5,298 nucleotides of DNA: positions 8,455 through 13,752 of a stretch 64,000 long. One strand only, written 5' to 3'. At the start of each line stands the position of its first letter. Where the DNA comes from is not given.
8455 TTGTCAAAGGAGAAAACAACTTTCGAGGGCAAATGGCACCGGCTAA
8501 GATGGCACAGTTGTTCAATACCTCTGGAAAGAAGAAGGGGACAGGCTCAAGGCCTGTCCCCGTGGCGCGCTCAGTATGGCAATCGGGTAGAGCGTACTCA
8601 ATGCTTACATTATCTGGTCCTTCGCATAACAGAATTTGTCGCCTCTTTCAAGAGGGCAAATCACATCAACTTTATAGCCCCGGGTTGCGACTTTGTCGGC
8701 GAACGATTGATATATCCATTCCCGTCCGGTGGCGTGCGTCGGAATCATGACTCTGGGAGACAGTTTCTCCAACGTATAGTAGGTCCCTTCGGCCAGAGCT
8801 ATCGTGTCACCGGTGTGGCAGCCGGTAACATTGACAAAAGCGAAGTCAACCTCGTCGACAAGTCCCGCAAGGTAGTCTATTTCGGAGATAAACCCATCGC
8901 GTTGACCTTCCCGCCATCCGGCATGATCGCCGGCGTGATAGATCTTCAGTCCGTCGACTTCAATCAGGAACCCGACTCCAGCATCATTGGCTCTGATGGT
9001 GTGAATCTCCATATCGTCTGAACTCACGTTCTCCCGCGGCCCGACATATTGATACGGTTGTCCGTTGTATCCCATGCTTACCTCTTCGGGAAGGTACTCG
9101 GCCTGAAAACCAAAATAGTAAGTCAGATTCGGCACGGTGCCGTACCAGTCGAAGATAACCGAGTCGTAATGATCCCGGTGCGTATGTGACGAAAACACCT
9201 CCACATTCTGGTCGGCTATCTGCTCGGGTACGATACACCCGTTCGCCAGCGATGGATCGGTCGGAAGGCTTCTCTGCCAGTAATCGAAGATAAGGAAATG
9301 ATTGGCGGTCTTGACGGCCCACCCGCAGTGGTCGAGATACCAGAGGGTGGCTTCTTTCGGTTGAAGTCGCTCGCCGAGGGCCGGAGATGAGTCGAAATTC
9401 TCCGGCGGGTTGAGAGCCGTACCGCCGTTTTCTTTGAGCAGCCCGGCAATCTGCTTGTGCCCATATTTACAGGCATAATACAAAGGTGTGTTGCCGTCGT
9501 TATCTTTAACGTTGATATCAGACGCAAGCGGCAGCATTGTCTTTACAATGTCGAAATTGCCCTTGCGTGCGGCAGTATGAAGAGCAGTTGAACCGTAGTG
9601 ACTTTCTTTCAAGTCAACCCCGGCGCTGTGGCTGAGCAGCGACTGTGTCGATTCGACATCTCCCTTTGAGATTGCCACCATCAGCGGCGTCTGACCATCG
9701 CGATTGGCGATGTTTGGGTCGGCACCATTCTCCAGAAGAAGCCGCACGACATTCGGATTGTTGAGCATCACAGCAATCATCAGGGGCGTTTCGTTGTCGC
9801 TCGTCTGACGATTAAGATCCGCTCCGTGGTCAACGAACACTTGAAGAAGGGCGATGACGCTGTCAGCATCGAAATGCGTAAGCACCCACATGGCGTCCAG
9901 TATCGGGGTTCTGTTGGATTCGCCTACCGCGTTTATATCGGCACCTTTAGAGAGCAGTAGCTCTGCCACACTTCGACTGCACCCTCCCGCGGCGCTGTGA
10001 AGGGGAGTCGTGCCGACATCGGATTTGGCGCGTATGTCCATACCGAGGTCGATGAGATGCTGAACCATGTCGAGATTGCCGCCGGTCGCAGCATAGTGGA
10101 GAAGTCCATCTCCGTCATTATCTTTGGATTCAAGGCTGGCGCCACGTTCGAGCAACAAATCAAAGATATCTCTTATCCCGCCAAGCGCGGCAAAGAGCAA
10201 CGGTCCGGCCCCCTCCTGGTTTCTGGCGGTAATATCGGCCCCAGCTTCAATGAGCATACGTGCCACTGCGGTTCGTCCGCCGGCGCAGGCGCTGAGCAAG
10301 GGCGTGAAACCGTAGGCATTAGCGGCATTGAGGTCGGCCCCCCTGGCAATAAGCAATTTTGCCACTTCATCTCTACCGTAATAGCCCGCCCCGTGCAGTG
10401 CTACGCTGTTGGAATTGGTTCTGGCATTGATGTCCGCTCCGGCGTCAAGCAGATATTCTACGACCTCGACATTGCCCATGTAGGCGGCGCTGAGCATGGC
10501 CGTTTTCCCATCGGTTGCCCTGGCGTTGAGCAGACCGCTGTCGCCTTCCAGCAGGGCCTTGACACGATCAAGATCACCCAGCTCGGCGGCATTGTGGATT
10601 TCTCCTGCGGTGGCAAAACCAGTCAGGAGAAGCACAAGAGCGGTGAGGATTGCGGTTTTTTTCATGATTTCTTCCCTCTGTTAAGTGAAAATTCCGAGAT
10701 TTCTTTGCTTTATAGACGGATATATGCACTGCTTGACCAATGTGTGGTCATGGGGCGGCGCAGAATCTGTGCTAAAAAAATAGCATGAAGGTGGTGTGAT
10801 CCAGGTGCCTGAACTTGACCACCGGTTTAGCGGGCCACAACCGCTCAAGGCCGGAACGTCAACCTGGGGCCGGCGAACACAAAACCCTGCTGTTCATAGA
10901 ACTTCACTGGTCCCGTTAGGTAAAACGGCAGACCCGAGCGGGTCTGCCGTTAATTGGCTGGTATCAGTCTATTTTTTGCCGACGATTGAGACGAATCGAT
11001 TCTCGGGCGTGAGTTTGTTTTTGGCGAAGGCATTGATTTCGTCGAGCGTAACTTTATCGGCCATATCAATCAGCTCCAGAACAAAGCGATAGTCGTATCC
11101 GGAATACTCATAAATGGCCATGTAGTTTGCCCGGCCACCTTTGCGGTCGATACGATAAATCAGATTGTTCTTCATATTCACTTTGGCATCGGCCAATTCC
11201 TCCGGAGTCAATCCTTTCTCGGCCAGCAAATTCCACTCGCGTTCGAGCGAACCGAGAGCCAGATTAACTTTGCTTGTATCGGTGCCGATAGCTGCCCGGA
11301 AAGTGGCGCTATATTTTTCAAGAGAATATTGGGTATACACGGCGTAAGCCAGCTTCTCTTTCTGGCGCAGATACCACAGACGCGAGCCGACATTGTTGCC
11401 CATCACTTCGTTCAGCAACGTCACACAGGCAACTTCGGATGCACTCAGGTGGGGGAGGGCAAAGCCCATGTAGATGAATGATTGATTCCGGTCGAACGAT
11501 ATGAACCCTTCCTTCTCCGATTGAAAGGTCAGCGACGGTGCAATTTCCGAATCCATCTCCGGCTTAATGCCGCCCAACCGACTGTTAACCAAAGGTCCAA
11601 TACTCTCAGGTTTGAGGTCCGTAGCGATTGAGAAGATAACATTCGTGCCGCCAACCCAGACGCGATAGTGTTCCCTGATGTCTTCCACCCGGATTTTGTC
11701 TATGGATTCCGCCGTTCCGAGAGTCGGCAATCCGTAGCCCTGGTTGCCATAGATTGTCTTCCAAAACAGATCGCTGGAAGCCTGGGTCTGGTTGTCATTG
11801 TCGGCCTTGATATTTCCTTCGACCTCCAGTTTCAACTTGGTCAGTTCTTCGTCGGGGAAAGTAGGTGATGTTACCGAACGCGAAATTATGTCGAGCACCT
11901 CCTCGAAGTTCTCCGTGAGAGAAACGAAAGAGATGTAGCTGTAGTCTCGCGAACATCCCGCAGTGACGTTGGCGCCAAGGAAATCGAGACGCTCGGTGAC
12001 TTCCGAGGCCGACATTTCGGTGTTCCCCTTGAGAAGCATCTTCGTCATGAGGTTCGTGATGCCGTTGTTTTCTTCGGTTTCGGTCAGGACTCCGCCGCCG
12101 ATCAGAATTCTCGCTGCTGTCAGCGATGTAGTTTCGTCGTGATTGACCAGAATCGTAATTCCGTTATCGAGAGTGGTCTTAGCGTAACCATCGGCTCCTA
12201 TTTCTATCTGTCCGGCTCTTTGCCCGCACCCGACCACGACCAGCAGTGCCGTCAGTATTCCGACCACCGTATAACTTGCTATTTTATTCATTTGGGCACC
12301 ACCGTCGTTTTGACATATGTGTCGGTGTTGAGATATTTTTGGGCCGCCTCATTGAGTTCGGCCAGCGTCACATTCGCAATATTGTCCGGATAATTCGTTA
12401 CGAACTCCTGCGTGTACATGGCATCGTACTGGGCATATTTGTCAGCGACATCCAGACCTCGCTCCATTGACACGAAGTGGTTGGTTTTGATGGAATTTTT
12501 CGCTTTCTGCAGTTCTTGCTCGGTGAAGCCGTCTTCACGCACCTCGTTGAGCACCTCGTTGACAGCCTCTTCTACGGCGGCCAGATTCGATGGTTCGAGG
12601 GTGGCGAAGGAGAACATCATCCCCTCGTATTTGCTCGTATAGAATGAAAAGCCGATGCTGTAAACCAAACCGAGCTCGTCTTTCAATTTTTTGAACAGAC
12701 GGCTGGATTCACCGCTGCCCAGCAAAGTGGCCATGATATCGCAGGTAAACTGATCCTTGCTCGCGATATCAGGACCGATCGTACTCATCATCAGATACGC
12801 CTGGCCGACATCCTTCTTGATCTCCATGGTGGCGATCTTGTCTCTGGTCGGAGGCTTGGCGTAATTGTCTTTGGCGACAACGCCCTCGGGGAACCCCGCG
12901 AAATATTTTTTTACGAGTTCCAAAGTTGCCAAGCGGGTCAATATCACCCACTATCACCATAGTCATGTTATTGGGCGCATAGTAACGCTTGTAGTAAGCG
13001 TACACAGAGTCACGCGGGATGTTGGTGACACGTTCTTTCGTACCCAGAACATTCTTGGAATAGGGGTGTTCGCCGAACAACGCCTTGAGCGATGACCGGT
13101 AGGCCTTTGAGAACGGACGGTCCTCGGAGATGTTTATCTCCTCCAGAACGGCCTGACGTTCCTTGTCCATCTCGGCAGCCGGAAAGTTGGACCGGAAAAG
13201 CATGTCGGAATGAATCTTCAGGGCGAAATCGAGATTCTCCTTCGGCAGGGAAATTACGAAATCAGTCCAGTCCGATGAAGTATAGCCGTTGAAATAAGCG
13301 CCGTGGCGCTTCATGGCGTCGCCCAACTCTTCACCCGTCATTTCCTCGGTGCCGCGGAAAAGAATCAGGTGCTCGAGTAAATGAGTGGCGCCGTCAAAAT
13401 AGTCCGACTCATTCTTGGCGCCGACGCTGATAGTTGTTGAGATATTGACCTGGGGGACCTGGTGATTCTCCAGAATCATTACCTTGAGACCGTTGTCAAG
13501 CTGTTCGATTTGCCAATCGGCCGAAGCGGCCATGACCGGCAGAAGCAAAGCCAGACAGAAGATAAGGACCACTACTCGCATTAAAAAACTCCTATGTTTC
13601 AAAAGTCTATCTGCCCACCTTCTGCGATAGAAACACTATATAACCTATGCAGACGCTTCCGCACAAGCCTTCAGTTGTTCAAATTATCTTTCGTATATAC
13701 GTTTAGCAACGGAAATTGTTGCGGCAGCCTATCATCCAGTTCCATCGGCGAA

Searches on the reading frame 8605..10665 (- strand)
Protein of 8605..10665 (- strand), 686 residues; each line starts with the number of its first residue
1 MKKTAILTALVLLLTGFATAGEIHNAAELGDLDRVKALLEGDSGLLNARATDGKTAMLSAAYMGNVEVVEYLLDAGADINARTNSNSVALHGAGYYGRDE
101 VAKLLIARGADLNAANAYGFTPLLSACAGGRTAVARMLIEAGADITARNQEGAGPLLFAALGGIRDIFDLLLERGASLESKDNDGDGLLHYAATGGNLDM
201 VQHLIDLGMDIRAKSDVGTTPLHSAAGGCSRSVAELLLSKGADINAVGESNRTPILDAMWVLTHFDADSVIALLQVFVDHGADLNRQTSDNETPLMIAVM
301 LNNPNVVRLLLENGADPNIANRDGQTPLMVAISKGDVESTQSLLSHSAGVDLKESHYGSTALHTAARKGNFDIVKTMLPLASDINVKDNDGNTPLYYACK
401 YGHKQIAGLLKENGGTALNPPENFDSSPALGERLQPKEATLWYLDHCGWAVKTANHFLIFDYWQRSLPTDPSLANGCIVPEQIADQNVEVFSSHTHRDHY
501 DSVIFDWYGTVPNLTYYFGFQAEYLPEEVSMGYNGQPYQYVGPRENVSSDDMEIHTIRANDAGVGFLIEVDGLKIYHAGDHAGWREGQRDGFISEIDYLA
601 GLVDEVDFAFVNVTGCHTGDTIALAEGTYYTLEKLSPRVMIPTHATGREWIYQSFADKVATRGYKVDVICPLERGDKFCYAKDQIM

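Call 16: search_protein_families(library=pfam, proteins=[window:8605-10665:-], max_evalue=0.001)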
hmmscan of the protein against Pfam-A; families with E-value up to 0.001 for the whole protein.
window:8605-10665:- (686 aa): 8 families
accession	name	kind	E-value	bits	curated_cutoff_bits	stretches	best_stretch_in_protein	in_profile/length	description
PF12796.13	Ank_2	-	6.4e-71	235.4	27.3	5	273-351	12-87/90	Ankyrin repeats (3 copies)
PF00023.36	Ank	-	5.1e-68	221.5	21.1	6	290-321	1-32/33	Ankyrin repeat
PF13637.12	Ank_4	-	1.8e-65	215.9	22.7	9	362-407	1-46/50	Ankyrin repeats (many copies)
PF13606.12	Ank_3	-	2.3e-57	183.8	22.3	2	290-319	1-30/30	Ankyrin repeat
PF13857.12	Ank_5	-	3.7e-48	161.4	27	6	278-328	2-53/56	Ankyrin repeats (many copies)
PF24521.3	Ank_KRIT1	-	1.3e-17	64.4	80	1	358-421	18-76/149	KRIT1 ankyrin-repeats domain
PF23745.1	ANK_LRRK2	-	3e-16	59.9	27.5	0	54-110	31-88/130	LRRK2 ANK repeat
PF13483.12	Lactamase_B_3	-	8.9e-08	32.7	24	1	441-644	2-160/160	Beta-lactamase superfamily domain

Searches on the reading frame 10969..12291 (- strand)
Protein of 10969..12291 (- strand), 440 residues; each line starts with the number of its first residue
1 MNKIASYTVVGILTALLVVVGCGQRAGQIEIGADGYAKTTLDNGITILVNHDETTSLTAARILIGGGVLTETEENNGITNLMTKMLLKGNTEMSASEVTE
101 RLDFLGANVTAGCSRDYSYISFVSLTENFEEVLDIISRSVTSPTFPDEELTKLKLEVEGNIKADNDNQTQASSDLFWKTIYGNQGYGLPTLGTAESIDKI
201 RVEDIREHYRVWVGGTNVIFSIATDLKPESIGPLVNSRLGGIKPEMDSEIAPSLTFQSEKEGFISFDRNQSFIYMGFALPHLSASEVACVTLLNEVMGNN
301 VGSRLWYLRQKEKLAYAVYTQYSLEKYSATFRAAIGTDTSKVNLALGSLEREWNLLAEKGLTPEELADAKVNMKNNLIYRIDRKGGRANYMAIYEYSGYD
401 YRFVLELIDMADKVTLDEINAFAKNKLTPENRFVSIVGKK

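Call 16: search_protein_families(library=pfam, proteins=[window:10969-12291:-], max_evalue=0.001)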
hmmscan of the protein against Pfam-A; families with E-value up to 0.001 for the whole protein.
window:10969-12291:- (440 aa): 2 families
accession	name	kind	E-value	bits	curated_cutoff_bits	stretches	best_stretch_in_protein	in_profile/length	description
PF05193.26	Peptidase_M16_C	-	8.6e-20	71.8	23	1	200-370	2-178/181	Peptidase M16 inactive domain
PF00675.25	Peptidase_M16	-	1.5e-19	70.8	22.3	1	47-193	2-148/149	Insulinase (Peptidase family M16)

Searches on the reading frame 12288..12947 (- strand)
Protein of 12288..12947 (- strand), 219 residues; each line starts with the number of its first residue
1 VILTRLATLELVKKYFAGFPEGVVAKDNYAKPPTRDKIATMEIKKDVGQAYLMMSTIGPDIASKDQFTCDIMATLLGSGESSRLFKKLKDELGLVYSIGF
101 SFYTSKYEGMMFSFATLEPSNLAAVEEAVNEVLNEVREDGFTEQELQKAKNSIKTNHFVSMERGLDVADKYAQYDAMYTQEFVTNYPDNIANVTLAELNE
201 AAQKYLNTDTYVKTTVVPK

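Call 16: search_protein_families(library=pfam, proteins=[window:12288-12947:-], max_evalue=0.001)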
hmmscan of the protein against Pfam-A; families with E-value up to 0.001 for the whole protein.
window:12288-12947:- (219 aa): 1 family
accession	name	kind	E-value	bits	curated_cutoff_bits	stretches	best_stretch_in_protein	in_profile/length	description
PF05193.26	Peptidase_M16_C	-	1.2e-26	94.1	23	1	8-152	33-180/181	Peptidase M16 inactive domain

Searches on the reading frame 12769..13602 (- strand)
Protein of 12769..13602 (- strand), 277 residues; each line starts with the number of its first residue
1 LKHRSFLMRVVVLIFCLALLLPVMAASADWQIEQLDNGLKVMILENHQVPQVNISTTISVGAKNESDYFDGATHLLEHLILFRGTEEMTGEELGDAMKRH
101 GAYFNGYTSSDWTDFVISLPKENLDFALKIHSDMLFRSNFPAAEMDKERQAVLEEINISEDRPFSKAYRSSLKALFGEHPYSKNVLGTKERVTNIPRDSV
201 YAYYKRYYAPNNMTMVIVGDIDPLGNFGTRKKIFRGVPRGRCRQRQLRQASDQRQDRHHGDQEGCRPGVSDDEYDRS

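Call 16: search_protein_families(library=pfam, proteins=[window:12769-13602:-], max_evalue=0.001)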
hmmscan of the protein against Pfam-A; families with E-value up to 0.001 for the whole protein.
window:12769-13602:- (277 aa): 2 families
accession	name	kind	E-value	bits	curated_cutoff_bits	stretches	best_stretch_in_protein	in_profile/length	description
PF00675.25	Peptidase_M16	-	6.2e-22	78.5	22.3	1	41-188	2-148/149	Insulinase (Peptidase family M16)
PF05193.26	Peptidase_M16_C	-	1.3e-07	32.1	23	1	195-224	2-31/181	Peptidase M16 inactive domain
